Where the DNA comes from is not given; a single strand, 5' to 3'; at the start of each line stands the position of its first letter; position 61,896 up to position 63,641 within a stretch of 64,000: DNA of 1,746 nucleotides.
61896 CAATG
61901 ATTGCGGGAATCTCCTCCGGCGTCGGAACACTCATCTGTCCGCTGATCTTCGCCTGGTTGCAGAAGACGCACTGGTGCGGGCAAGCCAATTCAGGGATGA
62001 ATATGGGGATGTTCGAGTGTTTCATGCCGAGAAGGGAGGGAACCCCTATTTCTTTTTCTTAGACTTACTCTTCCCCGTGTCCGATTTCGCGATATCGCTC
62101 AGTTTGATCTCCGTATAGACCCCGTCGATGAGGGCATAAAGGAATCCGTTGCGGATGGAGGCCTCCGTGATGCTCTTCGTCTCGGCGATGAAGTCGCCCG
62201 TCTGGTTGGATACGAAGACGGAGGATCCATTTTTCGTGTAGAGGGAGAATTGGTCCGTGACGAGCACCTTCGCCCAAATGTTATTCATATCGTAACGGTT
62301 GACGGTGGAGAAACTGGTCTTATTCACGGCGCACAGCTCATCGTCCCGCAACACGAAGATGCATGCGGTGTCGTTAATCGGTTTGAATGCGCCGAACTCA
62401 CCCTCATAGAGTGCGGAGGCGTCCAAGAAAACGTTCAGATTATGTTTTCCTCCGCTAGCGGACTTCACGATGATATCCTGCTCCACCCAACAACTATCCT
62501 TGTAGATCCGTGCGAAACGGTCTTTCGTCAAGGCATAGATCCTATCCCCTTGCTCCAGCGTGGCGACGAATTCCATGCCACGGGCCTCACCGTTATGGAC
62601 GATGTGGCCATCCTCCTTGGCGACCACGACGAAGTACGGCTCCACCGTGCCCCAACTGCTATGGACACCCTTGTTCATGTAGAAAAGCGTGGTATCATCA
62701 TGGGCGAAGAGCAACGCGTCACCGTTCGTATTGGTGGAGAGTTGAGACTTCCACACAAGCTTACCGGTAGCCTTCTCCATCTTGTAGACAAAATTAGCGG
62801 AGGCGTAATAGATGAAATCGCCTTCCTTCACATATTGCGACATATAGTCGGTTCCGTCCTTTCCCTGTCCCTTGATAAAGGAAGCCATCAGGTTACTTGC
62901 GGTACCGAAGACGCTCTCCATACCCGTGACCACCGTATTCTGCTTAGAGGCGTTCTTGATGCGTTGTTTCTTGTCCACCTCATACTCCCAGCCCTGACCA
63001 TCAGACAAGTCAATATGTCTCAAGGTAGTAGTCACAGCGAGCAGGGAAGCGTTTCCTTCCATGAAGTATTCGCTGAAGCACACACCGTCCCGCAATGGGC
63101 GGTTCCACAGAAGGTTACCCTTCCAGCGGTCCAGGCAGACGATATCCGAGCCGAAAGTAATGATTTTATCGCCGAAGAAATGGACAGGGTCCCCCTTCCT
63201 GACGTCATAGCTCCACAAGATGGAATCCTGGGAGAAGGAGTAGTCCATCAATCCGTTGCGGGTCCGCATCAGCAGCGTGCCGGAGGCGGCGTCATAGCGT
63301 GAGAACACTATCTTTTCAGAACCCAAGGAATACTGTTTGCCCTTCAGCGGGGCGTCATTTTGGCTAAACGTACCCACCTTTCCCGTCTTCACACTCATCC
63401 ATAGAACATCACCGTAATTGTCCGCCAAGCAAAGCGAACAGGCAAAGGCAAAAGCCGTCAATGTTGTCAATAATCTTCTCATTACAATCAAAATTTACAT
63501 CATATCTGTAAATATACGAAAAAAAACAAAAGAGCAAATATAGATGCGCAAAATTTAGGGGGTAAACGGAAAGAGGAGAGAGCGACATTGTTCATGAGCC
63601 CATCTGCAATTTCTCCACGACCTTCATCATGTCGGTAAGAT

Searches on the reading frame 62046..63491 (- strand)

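Call 60: search_protein_families(library=pfam, proteins=[window:62046-63491:-], max_evalue=0.01)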
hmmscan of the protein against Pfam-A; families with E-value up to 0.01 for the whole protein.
window:62046-63491:- (481 aa): 3 families
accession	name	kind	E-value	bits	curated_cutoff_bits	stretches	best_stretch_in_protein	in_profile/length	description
PF13360.13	PQQ_2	-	1.4e-08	35.1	27.6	1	88-204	12-133/233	Outer membrane protein assembly factor BamB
PF13570.13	Beta-prop_ACSF4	-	8.2e-05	22.6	133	1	87-298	79-285/329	Beta-alanine-activating enzyme, beta-propeller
PF20637.2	ATG5_HBR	-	0.0063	16.7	21.3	0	216-255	7-46/59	Autophagy protein ATG5, alpha-helical bundle region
